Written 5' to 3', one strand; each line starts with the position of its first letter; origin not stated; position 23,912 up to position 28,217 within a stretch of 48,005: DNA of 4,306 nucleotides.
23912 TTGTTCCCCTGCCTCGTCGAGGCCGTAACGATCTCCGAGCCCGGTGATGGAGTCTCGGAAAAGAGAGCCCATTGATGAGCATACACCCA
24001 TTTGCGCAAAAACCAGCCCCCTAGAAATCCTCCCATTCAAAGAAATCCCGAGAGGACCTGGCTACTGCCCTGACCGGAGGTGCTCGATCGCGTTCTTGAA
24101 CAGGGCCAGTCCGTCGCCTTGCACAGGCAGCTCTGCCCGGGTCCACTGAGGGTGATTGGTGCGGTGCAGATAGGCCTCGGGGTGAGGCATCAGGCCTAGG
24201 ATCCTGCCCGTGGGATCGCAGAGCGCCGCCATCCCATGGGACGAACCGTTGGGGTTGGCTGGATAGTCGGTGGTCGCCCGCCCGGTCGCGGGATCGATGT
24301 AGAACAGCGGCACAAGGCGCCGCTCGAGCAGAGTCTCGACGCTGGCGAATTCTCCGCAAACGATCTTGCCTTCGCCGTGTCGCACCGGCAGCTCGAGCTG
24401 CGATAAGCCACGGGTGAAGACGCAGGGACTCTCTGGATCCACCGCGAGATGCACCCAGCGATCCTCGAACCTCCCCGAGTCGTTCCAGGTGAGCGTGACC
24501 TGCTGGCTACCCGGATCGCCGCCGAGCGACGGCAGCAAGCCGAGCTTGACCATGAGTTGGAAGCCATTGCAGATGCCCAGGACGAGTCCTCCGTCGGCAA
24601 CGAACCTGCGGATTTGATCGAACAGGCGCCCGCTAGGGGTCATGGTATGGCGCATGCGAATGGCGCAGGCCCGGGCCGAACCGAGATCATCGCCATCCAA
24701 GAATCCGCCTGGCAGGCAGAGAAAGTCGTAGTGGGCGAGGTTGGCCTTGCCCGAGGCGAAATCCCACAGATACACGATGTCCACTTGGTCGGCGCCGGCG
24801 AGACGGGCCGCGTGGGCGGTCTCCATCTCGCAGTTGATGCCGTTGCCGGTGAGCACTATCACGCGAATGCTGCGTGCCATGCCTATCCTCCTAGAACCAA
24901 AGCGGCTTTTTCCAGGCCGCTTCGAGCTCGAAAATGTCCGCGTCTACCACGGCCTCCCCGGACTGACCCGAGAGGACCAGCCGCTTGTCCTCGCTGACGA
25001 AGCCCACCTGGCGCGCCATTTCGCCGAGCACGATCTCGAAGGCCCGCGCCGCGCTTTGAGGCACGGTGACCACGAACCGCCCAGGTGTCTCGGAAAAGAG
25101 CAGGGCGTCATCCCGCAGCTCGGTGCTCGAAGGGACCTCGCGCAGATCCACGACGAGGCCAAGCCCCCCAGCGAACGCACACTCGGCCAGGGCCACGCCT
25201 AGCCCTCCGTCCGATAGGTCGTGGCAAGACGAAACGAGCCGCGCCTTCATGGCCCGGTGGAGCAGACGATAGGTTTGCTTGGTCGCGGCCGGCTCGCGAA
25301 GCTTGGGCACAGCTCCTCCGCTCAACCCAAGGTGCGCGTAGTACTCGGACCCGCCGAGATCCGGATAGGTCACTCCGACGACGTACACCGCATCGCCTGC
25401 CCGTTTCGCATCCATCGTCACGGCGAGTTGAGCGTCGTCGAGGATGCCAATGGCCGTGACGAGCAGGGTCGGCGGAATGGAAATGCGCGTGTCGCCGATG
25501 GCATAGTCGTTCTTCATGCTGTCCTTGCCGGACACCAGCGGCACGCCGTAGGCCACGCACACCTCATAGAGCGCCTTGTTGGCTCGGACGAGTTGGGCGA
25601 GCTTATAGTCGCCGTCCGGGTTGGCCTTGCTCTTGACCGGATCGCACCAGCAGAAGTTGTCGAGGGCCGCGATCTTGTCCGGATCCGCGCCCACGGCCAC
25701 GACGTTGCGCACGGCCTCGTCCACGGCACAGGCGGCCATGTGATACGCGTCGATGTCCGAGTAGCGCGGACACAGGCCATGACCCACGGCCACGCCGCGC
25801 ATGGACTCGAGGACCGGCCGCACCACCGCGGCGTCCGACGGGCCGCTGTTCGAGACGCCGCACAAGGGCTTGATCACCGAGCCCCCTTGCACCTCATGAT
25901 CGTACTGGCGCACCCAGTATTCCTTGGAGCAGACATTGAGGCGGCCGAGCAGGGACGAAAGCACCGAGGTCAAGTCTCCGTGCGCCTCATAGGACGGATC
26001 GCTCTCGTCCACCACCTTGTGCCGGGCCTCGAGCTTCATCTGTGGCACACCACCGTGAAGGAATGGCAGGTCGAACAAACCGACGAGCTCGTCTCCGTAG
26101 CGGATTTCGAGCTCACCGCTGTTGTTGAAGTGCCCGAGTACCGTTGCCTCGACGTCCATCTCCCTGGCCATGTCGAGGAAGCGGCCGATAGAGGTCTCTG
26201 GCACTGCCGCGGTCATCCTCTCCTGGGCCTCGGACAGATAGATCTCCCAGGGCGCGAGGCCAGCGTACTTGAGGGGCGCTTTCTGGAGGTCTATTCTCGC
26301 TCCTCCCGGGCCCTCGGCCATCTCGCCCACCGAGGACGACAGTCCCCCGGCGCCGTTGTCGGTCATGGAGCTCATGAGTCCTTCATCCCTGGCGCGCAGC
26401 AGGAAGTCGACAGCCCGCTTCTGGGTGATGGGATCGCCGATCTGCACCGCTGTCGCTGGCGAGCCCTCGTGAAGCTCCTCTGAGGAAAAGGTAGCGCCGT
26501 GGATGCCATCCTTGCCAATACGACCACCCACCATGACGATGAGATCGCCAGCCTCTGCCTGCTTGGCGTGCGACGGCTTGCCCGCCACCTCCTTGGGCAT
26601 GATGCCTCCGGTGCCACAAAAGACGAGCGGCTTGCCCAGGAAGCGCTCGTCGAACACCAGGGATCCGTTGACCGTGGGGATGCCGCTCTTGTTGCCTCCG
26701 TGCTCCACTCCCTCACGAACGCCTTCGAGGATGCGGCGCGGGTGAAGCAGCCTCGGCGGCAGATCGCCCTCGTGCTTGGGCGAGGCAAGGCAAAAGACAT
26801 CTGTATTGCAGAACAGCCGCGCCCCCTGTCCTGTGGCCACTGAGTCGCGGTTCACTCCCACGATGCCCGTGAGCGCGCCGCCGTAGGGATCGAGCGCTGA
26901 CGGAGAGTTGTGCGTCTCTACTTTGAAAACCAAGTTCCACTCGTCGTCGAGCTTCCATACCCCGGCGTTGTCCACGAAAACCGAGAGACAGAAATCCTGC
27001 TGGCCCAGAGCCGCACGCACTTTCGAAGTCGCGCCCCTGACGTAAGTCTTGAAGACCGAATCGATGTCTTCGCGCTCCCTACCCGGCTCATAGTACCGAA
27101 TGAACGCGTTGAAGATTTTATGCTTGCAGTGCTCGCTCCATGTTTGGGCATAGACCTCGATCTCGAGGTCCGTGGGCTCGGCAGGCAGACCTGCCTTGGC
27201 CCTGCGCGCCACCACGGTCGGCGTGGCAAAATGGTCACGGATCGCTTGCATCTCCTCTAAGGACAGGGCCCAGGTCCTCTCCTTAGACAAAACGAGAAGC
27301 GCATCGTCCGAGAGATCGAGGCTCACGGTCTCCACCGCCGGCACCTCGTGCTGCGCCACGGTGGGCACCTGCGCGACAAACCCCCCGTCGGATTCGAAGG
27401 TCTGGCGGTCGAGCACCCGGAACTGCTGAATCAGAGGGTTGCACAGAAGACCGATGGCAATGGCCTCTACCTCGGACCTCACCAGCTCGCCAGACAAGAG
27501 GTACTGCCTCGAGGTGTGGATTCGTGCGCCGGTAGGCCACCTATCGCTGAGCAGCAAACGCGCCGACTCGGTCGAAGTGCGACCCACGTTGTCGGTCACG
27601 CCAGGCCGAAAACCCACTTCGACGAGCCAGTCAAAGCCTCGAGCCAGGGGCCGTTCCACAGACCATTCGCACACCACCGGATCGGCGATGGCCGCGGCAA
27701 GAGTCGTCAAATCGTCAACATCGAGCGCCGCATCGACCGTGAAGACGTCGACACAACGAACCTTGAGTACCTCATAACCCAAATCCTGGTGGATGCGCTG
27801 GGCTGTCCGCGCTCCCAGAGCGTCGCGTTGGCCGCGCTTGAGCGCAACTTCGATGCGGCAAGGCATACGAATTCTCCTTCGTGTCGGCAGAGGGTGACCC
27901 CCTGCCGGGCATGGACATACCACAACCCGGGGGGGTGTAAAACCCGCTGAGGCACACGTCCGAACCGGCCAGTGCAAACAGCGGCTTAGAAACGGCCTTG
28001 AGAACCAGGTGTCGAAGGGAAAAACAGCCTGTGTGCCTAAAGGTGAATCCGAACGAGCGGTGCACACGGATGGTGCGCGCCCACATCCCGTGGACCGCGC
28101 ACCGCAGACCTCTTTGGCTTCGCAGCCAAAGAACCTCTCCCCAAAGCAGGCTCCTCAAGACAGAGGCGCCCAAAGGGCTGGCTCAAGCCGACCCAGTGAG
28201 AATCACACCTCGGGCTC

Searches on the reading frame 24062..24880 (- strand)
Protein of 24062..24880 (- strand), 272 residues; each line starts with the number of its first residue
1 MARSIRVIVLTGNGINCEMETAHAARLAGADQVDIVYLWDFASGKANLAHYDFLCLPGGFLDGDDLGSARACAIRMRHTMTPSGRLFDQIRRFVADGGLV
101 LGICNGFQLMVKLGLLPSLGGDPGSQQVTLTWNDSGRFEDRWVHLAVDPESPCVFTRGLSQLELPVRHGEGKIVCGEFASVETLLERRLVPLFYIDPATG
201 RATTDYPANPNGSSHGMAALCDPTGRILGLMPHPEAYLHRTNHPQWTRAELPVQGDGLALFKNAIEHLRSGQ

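Call 25: search_protein_families(library=pfam, proteins=[window:24062-24880:-], max_evalue=0.001)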
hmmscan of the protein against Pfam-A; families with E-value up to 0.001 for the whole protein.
window:24062-24880:- (272 aa): 3 families
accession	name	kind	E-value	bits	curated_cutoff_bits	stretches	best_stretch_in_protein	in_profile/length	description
PF13507.12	GATase_5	-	1.3e-82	277.3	27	1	5-266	2-258/260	CobB/CobQ-like glutamine amidotransferase domain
PF07685.20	GATase_3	-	0.00085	19.4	27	0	51-110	41-88/196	CobB/CobQ-like glutamine amidotransferase domain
PF01965.30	DJ-1_PfpI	-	0.0009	19.5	26.6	0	38-117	49-114/165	DJ-1/PfpI family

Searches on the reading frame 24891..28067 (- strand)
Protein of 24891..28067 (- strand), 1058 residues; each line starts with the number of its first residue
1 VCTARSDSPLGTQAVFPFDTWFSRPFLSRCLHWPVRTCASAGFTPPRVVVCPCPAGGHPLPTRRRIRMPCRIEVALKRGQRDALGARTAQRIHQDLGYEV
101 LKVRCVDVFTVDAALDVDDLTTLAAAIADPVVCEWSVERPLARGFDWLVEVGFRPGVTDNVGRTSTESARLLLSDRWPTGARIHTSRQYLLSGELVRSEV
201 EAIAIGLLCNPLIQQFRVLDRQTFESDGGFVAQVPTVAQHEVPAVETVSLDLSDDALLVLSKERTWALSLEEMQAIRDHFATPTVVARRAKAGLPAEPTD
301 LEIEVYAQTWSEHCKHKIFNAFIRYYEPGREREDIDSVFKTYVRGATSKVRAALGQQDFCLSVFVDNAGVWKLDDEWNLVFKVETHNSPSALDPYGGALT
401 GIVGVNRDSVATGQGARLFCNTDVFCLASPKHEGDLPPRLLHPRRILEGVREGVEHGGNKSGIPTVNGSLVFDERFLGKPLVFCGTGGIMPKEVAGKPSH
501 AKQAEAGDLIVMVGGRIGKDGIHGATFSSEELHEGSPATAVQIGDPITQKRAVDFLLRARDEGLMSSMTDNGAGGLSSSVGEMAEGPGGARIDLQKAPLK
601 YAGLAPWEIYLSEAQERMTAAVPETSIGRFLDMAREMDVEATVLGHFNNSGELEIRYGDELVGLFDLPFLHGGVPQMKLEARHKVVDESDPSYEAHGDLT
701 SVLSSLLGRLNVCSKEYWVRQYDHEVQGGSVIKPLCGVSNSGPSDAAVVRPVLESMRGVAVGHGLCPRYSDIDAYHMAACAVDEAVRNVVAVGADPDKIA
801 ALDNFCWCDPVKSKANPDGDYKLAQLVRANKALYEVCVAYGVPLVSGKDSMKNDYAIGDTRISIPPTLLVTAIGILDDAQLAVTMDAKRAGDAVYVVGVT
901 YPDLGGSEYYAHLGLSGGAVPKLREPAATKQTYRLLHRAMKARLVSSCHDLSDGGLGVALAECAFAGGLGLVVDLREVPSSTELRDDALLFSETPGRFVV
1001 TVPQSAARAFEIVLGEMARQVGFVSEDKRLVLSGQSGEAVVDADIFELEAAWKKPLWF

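Call 25: search_protein_families(library=pfam, proteins=[window:24891-28067:-], max_evalue=0.001)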
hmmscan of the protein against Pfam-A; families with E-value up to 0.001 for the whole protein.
window:24891-28067:- (1058 aa): 5 families
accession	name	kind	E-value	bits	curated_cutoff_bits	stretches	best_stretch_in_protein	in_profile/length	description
PF02769.27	AIRS_C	-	3.1e-48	164.3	23.1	2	505-657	1-155/156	AIR synthase related protein, C-terminal domain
PF00586.29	AIRS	-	2.3e-26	92.8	24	2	366-489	2-111/112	AIR synthase related protein, N-terminal domain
PF18072.6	FGAR-AT_linker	-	2.9e-16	60.1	26.6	1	261-317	5-50/50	Formylglycinamide ribonucleotide amidotransferase linker domain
PF22689.1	FGAR-AT_PurM_N-like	-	1.7e-06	28.3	27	1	714-872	1-157/160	FGAR-AT PurM_N-like domain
PF02700.19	PurS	-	1.8e-05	25.3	22.2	0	71-125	3-58/77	Phosphoribosylformylglycinamidine (FGAM) synthase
